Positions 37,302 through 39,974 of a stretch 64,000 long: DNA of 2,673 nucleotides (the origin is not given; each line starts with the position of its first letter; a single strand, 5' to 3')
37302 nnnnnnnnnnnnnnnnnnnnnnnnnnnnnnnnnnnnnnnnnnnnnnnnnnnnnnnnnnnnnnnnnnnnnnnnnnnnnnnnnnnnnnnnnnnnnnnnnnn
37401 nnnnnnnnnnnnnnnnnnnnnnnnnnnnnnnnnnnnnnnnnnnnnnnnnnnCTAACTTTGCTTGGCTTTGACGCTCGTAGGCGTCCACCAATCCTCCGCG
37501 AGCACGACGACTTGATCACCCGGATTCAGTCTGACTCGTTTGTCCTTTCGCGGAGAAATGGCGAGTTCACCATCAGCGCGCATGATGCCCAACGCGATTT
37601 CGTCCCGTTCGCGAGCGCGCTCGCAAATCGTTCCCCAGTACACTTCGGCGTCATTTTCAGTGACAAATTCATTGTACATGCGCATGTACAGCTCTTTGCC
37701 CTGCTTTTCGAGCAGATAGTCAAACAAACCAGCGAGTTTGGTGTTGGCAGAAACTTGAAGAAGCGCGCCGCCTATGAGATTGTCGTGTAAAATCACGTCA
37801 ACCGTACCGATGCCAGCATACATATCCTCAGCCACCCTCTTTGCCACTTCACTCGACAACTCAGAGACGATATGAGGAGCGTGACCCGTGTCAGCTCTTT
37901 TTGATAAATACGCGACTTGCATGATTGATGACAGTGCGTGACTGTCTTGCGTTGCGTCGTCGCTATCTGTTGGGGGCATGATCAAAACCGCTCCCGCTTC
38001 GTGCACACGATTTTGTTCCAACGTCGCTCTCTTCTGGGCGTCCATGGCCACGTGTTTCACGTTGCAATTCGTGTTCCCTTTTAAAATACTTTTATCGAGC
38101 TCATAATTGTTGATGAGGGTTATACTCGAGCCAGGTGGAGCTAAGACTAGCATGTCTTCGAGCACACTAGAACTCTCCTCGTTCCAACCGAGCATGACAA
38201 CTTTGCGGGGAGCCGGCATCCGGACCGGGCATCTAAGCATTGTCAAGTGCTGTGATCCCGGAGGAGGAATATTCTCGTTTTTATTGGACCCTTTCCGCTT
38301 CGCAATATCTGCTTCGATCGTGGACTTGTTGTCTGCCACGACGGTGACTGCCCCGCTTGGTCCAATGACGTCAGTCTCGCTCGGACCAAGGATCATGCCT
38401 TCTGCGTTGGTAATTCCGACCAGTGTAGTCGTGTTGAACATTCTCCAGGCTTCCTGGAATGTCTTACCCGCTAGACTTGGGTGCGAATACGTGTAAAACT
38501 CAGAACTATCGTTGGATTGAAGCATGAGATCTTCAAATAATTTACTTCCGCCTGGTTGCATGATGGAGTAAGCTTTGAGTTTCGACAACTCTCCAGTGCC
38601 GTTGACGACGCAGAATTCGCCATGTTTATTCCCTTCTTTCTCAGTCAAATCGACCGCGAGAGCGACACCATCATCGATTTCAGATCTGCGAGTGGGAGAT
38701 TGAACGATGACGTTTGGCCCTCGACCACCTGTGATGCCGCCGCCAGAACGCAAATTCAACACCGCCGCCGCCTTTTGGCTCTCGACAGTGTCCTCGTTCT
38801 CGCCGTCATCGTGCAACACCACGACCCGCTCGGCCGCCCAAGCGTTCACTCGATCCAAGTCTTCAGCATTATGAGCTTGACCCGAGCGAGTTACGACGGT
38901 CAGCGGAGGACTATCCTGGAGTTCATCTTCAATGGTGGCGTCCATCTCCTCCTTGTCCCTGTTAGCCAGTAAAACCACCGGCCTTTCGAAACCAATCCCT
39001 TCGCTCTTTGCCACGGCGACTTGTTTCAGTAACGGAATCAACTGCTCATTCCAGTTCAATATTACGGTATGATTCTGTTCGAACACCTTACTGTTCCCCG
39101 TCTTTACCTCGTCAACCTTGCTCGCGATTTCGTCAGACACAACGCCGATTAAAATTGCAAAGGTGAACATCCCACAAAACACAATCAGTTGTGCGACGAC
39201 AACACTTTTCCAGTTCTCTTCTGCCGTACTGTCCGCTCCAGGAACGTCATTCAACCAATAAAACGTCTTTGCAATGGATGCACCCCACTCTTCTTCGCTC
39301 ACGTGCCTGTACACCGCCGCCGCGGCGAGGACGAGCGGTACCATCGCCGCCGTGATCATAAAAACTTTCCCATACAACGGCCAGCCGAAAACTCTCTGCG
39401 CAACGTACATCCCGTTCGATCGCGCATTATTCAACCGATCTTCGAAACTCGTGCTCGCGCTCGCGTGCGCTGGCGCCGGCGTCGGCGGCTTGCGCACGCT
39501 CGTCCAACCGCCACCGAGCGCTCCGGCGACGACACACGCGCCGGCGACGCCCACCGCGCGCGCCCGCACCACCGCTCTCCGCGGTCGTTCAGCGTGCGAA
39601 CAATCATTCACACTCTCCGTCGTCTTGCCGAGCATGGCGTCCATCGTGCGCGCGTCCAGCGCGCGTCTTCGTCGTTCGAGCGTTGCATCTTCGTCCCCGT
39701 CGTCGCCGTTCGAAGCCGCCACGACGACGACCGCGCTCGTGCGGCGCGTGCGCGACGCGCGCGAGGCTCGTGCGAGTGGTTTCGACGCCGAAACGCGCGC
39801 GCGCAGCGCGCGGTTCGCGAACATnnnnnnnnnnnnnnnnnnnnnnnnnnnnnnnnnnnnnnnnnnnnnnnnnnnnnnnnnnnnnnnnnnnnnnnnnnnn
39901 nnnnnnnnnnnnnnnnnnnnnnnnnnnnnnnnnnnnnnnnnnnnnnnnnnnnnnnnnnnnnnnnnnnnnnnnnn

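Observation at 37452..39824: CASTOR/POLLUX/DMI1-family channel homologue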

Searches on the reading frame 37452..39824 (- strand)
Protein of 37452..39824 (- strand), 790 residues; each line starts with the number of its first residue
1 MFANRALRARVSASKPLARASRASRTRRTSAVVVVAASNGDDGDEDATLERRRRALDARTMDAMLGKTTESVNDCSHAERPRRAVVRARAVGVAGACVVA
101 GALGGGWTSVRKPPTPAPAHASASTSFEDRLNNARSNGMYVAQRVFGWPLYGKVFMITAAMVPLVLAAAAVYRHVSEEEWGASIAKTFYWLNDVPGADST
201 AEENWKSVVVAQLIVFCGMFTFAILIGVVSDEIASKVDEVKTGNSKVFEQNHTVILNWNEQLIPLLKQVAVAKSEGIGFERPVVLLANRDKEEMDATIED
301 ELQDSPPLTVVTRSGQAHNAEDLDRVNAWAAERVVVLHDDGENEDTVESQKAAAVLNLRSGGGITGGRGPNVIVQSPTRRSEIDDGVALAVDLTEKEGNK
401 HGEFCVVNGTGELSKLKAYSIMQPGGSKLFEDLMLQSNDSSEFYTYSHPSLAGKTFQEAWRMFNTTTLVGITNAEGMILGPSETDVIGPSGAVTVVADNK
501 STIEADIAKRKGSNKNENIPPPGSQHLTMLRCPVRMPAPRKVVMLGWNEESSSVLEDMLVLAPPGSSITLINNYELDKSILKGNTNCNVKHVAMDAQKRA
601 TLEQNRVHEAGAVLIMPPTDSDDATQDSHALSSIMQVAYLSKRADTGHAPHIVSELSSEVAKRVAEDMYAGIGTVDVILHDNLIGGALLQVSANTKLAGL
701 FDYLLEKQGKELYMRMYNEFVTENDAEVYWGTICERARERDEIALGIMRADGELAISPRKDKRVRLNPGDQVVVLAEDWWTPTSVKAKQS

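Call 3: search_protein_families(library=pfam, proteins=[window:37452-39824:-], max_evalue=1)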
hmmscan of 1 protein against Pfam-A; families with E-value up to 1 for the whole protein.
window:37452-39824:- (790 aa): 3 families
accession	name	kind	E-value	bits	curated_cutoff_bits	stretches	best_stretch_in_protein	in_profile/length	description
PF06241.17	Castor_Poll_mid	-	3e-15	56.6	26.7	2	414-507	5-98/104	Castor and Pollux, part of voltage-gated ion channel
PF22614.2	Slo-like_RCK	-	8e-07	29.2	24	1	280-350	33-98/119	Calcium-activated potassium channel slowpoke-like RCK domain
PF00520.37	Ion_trans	-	0.035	13.7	25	1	198-236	197-236/241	Ion transport protein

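Call 4: search_solved_structures(query=window:37452-39824:-, max_evalue=1, show_alignments=2)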
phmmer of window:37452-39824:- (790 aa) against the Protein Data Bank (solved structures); distinct sequences matched with E-value up to 1: 10.
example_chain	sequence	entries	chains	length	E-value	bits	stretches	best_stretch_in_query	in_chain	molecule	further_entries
6o6j_A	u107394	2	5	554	5.5e-27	97.5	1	242-777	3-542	Ion channel CASTOR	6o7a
6o7c_A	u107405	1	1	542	9.7e-27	96.7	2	243-552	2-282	Ion channel CASTOR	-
7vm8_A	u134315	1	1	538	4.7e-22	81.2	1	247-765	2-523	Ion channel DMI1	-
8djb_A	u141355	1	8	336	0.03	15.7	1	161-269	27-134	Calcium-gated potassium channel MthK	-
1lnq_A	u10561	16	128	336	0.15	13.4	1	161-269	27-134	POTASSIUM CHANNEL RELATED PROTEIN | Calcium-gated potassium channel MthK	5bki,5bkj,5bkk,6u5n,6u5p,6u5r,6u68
9z2m_A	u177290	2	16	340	0.15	13.4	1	161-269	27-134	Calcium-gated potassium channel MthK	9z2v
28no_A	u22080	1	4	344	0.16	13.4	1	161-269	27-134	Calcium-gated potassium channel MthK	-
3rbz_A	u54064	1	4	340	0.16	13.3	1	161-269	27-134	Calcium-gated potassium channel mthK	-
6oly_A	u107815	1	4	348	0.16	13.3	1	161-269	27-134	Calcium-gated potassium channel MthK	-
8fz7_A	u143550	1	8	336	0.95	10.8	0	161-269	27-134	Calcium-gated potassium channel MthK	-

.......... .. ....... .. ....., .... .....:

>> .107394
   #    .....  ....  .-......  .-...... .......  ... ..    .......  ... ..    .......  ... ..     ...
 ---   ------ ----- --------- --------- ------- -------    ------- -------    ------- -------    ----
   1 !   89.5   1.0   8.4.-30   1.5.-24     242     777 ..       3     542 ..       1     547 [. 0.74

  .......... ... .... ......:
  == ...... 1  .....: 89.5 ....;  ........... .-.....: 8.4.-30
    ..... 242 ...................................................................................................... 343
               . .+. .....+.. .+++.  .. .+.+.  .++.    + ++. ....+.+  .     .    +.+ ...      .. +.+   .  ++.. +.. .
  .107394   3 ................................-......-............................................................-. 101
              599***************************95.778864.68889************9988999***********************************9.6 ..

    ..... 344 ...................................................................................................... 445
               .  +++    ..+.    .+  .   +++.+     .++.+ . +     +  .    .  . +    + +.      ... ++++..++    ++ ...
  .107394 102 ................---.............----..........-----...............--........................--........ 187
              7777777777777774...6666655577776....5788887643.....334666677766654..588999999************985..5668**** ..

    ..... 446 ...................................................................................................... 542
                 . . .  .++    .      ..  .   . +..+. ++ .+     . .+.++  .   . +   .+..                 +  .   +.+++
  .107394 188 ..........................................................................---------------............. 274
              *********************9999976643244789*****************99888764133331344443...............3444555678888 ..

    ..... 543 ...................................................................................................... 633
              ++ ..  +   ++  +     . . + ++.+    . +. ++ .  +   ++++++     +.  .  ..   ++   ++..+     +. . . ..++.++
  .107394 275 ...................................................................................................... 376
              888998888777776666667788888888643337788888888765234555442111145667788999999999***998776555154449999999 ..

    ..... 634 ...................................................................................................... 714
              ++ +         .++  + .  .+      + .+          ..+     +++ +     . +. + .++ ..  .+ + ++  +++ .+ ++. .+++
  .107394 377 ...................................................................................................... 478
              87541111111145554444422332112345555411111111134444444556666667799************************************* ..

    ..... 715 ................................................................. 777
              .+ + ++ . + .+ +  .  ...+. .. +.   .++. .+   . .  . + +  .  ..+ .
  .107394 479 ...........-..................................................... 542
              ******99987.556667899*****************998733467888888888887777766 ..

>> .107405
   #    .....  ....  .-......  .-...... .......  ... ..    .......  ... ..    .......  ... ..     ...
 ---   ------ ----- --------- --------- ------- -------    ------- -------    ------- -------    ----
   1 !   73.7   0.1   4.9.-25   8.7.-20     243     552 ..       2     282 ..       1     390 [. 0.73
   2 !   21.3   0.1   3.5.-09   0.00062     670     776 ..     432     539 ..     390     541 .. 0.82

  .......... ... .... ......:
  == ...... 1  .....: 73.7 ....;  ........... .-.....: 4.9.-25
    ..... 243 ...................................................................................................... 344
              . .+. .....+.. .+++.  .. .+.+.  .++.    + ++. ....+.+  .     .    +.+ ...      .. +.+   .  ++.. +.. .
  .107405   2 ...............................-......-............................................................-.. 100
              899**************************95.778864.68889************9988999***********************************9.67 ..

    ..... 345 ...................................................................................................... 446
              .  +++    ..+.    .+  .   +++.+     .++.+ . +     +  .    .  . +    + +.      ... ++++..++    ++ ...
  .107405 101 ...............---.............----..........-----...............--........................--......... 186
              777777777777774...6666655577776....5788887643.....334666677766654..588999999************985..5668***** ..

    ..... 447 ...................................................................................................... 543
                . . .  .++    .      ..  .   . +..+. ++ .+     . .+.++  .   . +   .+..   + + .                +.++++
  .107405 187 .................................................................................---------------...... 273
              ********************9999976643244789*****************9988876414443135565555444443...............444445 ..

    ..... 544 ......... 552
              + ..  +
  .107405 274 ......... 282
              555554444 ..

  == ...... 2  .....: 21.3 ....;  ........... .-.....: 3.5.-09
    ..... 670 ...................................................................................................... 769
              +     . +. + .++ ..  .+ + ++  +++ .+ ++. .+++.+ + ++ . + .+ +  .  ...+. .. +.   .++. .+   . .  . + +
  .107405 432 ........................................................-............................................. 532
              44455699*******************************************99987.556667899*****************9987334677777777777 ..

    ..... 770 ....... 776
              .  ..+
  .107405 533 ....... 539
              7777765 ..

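Call 5: find_homologous_proteins(query=window:37452-39824:-, max_evalue=0.00001)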
Query window:37452-39824:- (790 aa): 15 proteins with E <= 0.00001 among 8000 candidates.
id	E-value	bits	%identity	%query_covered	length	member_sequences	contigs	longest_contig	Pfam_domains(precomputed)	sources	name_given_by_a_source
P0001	0.0e+0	1760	100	100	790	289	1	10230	PF22614.3,PF06241.18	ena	-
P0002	0.0e+0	1131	66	100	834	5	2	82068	PF22614.3,PF06241.18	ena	-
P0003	0.0e+0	1105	69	88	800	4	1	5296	PF22614.3,PF06241.18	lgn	-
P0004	0.0e+0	1104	65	100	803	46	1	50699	PF22614.3,PF06241.18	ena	-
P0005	0.0e+0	1102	65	100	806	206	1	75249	PF22614.3,PF06241.18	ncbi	-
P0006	0.0e+0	1077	63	97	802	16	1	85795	PF22614.3,PF06241.18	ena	-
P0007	0.0e+0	1034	62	97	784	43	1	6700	PF06241.18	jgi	jgi:hypothetical protein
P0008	1.1e-292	991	59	100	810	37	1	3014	PF22614.3,PF06241.18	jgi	-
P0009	3.8e-290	983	59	100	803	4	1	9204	PF22614.3,PF06241.18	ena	-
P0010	5.1e-283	959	59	98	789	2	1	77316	PF22614.3,PF06241.18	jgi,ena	-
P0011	1.5e-188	647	64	57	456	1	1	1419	PF06241.18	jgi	jgi:hypothetical protein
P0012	3.1e-127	444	37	84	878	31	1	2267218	PF22614.3,PF06241.18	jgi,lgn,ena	-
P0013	4.6e-111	390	35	81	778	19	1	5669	PF06241.18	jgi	-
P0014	2.2e-33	134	24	76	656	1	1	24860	PF22614.3,PF06241.18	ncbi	-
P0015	2.4e-20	91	24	71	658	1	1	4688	PF22614.3,PF06241.18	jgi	jgi:hypothetical protein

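Call 9: find_encoding_contigs(protein=P0001, flank=3000, max_places=4)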
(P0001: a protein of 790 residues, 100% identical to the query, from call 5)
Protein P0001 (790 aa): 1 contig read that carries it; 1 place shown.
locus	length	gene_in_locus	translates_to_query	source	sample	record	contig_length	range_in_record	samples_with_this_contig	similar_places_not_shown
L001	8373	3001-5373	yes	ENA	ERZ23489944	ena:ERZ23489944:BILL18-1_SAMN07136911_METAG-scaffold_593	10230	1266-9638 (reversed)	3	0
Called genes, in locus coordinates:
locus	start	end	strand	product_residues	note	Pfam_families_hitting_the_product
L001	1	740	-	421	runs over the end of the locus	PF03462:PCRF, PF00472:RF-1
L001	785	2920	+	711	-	-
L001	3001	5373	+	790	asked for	PF22614:Slo-like_RCK (faint), PF06241:Castor_Poll_mid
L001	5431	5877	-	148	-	-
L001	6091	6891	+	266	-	PF03998:Utp11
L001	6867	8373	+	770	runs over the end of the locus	PF00005:ABC_tran, PF13304:AAA_21 (faint), PF01061:ABC2_membrane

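Call 12: list_cluster_members(proteins=[P0005, P0012, P0014, P0002, P0010, P0013, P0015])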
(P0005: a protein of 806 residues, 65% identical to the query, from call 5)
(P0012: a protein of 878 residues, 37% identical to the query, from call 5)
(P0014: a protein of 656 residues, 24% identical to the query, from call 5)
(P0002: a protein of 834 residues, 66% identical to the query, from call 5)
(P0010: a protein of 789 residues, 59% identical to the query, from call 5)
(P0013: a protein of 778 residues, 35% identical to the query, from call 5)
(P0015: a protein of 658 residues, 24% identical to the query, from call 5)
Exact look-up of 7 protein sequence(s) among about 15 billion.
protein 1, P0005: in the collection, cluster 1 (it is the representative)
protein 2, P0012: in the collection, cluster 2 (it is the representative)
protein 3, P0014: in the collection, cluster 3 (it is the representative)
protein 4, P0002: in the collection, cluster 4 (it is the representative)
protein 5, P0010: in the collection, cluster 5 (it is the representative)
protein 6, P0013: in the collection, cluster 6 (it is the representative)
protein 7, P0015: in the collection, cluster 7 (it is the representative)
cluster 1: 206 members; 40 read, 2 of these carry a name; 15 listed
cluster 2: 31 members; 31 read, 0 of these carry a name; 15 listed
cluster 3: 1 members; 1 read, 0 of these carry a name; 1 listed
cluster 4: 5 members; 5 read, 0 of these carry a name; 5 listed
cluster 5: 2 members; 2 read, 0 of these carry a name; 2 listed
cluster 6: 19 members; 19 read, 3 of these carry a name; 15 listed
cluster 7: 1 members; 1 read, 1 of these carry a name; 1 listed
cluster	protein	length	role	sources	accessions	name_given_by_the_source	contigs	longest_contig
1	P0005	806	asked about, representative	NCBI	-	-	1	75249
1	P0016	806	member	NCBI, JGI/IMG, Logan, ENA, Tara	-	strand:- start:580 stop:3000 length:2421 start_codon:yes stop_codon:yes gene_type:complete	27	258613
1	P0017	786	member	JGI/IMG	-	hypothetical protein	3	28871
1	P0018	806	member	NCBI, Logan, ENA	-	-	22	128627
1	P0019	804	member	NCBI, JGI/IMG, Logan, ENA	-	-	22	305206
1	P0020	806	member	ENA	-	-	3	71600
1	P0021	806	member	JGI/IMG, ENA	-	-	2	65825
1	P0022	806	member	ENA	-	-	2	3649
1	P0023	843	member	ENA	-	-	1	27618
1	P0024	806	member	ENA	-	-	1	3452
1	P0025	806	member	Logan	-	-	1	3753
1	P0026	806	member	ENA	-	-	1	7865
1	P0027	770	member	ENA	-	-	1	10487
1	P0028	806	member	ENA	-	-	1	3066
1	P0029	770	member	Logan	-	-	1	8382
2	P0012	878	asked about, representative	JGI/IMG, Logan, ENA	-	-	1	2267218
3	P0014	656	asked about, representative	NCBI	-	-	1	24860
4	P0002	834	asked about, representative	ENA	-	-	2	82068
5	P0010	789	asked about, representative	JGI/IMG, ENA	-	-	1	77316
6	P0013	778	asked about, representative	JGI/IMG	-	-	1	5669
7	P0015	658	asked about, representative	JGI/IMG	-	hypothetical protein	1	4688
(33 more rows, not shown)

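Call 20: search_protein_representatives(protein=window:37452-39824:-)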
Query: 790 residues. Proteins with E-value up to 0.001 (for the whole library): 2850; up to 1e-10: 1488; up to 1e-30: 267. The best 150 are listed.
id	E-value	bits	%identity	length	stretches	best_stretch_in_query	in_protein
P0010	1.6e-283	958.9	61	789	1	23-788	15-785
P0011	4.7e-189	646.6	64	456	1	336-789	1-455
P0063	1.2e-167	575.8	79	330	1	462-790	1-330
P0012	1.0e-127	443.8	41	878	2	347-778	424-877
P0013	1.5e-111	390.4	37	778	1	135-777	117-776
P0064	5.6e-109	381.9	71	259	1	87-329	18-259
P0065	6.7e-75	269.2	75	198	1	219-397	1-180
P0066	6.3e-74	266.0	43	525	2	344-778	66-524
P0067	2.4e-72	260.8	34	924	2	132-476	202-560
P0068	5.3e-69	249.7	31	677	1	143-777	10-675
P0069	1.6e-68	248.1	31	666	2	140-715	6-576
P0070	4.3e-67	243.4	31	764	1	183-776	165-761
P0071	2.1e-66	241.1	48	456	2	93-344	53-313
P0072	2.9e-63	230.7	31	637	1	159-777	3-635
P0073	2.0e-62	227.9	56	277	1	185-431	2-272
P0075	3.6e-61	223.8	29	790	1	126-778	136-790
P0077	3.8e-59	217.1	28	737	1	141-778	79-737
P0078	4.5e-57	210.2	32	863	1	136-773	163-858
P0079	1.1e-55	205.6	32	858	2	140-471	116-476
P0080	2.4e-55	204.6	29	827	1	138-781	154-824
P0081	9.1e-55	202.6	29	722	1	140-777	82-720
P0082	4.6e-53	197.0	30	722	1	112-776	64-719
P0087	3.9e-48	180.7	32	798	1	135-777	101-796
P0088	1.4e-47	178.9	25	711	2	139-665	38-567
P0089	2.0e-47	178.3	27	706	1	143-779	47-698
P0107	2.6e-43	164.7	31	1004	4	139-340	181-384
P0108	5.3e-43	163.7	29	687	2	167-506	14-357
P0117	5.4e-41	157.1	28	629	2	414-777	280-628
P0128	6.0e-40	153.6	28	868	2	146-640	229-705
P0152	3.7e-38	147.7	27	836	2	137-617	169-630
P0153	4.5e-38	147.4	25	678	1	140-777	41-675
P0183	4.1e-36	141.0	30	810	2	151-638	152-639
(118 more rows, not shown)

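Call 22: list_cluster_members(proteins=[P0067, P0068, P0070, P0075, P0078, P0079, P0080, P0087, P0128, P0183])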
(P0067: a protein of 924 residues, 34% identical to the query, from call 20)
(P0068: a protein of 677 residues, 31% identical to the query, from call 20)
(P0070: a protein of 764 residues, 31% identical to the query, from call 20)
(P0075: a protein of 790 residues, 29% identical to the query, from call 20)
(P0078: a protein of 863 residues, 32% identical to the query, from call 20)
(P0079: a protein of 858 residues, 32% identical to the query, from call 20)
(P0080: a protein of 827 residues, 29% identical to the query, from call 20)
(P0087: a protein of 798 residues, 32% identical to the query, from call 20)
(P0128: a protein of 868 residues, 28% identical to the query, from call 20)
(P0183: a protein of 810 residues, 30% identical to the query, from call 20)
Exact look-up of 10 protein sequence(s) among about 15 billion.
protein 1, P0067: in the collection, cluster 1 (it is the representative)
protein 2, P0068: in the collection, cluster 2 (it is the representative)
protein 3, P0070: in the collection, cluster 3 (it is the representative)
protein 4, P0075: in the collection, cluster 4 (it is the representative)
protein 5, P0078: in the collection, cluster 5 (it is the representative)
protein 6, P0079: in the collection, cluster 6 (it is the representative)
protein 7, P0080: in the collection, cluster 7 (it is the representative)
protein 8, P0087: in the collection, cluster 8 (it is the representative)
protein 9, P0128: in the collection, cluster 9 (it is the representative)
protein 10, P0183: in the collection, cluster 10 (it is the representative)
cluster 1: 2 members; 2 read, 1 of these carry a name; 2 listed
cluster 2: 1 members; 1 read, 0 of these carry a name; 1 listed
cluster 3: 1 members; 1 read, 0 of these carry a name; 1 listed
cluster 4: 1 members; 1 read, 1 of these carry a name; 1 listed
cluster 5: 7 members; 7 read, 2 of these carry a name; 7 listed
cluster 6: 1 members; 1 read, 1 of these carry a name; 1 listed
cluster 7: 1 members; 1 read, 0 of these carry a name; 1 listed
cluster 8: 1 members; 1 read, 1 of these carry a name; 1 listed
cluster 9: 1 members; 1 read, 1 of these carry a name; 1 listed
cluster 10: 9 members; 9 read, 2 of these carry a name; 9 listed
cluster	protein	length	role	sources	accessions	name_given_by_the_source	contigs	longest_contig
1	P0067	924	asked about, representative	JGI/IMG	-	-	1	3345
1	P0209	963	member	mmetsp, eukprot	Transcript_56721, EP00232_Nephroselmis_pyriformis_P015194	Transcript_56721/g.179250 ORF Transcript_56721/g.179250 Transcript_56721/m.179250 ... | CAMPEP_0182888656 /NCGR_PEP_ID=MMETSP0034_2-20130328/21563_1 /TAXON_ID=156128 ...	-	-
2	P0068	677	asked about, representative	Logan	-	-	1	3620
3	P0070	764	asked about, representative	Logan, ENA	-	-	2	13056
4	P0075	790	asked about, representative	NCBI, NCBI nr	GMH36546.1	hypothetical protein BSKO_04414 [Bryopsis sp. KO-2023]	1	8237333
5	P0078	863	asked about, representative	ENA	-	-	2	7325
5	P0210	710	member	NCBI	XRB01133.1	Castor_Poll_mid domain-containing protein [Pycnococcus provasolii]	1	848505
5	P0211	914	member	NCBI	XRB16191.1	Castor_Poll_mid domain-containing protein [Pseudoscourfieldia marina]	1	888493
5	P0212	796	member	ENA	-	-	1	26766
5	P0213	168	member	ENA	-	-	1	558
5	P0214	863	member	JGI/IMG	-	-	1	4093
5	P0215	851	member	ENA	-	-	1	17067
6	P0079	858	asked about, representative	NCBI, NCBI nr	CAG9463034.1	unnamed protein product [Pedinophyceae sp. YPF-701]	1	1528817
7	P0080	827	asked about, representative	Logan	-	-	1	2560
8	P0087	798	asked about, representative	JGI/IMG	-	hypothetical protein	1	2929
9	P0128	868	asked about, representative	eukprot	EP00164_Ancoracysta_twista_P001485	GFYU01001945.1.p1 GENE.GFYU01001945.1~~GFYU01001945.1.p1 ORF type:complete len:869 ...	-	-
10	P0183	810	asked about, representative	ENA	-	-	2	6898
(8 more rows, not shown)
